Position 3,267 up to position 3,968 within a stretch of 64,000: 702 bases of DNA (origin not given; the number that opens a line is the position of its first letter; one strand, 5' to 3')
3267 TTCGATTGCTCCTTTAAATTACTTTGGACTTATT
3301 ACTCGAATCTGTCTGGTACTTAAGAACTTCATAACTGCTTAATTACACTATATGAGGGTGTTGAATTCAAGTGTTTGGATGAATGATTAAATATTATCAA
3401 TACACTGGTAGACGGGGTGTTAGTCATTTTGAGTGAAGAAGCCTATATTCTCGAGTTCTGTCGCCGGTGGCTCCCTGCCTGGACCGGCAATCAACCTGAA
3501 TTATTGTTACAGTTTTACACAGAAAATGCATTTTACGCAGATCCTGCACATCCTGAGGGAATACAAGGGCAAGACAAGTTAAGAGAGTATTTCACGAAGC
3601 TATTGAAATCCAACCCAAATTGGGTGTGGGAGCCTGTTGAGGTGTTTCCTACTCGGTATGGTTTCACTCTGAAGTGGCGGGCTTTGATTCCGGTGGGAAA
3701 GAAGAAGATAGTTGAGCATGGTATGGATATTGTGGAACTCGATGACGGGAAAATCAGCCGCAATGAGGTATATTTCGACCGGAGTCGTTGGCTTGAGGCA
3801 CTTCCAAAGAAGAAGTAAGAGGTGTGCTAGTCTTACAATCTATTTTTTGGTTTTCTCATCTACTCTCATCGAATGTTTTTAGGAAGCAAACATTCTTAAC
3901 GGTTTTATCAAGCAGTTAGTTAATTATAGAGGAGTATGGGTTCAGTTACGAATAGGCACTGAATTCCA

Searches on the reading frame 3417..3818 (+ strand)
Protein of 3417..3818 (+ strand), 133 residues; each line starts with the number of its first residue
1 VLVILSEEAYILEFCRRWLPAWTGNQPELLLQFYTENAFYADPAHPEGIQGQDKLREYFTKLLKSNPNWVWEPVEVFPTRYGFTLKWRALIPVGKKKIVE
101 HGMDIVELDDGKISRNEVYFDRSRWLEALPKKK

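Call 57: search_protein_families(library=pfam, proteins=[window:3417-3818:+], max_evalue=0.001)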
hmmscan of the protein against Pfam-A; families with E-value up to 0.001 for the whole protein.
window:3417-3818:+ (133 aa): 3 families
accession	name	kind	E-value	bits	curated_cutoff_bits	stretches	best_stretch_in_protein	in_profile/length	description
PF12680.13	SnoaL_2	-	8.2e-13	49.3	27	1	16-115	2-101/102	SnoaL-like domain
PF03284.19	PHZA_PHZB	-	3.6e-06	26.9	24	1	40-129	52-148/162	Phenazine biosynthesis protein A/B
PF07366.18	SnoaL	-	7.5e-06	26.2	28.4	1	16-126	5-123/126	SnoaL-like polyketide cyclase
